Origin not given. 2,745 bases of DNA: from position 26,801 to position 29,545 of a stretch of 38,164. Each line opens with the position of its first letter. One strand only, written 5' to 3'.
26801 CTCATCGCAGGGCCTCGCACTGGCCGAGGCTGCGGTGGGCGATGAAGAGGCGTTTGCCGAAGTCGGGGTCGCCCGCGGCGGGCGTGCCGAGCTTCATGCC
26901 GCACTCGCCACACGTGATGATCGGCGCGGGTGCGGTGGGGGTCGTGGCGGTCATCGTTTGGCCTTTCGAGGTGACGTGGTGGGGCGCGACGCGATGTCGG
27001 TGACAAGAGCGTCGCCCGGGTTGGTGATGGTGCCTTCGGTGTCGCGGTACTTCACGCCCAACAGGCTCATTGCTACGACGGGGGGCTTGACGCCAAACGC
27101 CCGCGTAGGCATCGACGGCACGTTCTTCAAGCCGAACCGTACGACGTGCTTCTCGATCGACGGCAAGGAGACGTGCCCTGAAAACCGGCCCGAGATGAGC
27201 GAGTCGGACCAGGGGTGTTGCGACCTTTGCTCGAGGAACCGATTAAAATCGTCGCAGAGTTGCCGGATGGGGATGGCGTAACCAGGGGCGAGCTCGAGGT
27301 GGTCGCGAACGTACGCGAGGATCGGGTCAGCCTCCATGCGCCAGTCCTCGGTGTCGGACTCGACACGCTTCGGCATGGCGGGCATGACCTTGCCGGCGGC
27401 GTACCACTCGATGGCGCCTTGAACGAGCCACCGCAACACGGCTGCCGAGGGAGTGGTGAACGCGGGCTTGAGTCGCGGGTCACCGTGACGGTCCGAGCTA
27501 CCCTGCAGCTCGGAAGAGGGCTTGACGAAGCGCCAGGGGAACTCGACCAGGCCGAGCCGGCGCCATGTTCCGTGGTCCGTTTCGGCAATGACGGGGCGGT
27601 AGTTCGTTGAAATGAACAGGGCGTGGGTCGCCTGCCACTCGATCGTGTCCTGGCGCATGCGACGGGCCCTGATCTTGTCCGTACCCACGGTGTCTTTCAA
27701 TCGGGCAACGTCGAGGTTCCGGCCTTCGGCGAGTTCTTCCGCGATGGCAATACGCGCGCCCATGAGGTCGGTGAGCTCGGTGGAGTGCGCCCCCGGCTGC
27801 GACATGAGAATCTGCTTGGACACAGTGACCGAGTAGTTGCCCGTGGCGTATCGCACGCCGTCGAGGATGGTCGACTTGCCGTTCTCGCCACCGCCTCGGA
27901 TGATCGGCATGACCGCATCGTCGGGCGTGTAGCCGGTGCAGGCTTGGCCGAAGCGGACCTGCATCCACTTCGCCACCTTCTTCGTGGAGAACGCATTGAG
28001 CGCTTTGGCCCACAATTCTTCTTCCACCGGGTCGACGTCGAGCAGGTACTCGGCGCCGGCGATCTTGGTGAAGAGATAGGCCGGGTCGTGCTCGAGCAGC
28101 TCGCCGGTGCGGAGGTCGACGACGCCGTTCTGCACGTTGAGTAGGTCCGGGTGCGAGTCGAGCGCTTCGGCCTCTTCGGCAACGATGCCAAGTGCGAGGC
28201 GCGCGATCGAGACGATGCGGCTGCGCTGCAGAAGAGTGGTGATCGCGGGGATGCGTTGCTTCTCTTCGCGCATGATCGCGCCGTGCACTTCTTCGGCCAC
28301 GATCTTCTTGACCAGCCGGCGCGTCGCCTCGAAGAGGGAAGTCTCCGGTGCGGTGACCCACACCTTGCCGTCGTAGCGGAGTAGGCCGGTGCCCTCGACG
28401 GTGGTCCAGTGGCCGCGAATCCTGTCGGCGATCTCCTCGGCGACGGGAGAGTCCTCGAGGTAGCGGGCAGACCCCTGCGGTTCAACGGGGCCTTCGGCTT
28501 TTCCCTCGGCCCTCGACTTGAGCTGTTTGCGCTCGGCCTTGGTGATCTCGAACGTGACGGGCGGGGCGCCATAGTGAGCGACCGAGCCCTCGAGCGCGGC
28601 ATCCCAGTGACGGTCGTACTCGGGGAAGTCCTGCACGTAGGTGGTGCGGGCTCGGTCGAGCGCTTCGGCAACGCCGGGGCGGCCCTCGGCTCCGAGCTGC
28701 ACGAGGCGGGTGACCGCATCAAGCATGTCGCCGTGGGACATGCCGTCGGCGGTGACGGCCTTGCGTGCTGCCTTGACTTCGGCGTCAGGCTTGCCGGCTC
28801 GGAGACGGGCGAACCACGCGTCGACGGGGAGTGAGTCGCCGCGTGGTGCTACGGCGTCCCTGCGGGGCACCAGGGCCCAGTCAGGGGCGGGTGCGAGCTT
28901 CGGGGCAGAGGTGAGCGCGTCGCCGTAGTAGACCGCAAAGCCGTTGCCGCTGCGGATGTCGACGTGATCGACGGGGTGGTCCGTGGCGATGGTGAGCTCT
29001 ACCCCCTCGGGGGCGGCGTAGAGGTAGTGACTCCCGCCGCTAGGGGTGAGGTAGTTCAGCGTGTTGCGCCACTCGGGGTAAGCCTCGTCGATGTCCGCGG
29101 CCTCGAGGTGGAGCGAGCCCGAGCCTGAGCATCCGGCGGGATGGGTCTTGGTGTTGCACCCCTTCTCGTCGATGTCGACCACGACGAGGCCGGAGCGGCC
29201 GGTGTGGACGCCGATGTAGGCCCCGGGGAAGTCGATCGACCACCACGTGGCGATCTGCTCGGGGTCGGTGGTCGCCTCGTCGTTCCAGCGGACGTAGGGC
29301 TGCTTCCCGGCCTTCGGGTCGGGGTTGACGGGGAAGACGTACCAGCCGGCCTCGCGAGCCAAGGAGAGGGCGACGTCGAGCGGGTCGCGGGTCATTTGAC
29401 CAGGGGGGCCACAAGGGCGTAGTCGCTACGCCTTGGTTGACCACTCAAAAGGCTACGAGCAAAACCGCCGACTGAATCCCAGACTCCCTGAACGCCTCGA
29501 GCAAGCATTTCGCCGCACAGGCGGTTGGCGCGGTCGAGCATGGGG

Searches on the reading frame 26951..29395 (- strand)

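Call 41: search_protein_families(library=phrogs, proteins=[window:26951-29395:-], max_evalue=0.001)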
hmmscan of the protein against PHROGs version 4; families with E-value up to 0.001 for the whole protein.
window:26951-29395:- (814 aa): 13 families
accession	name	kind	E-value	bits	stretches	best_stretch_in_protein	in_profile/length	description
phrog_1156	-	DNA, RNA and nucleotide metabolism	9.8e-96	323.1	1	9-739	16-801/855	DNA primase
phrog_6088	-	DNA, RNA and nucleotide metabolism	7.7e-63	214.1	1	294-726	312-727/772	DNA primase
phrog_2478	-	DNA, RNA and nucleotide metabolism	1.4e-55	189.8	1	320-725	412-804/854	DNA polymerase/primase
phrog_1829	-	DNA, RNA and nucleotide metabolism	4.3e-51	175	1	306-735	317-730/772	DNA primase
phrog_16950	-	DNA, RNA and nucleotide metabolism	3.2e-45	155.3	1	391-702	454-765/843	DNA primase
phrog_1883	-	DNA, RNA and nucleotide metabolism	1.4e-40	140.3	1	392-720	390-708/756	DNA helicase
phrog_864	-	DNA, RNA and nucleotide metabolism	1e-28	101.3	1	334-730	228-588/1064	DNA primase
phrog_7601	-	unknown function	8.1e-18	65.8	1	498-727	24-239/289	-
phrog_16213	-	DNA, RNA and nucleotide metabolism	2.7e-11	43.5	1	402-624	297-523/732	DNA primase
phrog_5852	-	DNA, RNA and nucleotide metabolism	1.8e-08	35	1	9-155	70-214/242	DNA polymerase/primase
phrog_10729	-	DNA, RNA and nucleotide metabolism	3.4e-08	33.2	1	4-77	13-84/722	DNA polymerase/primase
phrog_906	-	DNA, RNA and nucleotide metabolism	2.4e-06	27.6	1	41-156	88-208/872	DNA polymerase/primase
phrog_695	-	DNA, RNA and nucleotide metabolism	1.2e-05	25.3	1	21-150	20-136/704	DNA polymerase/primase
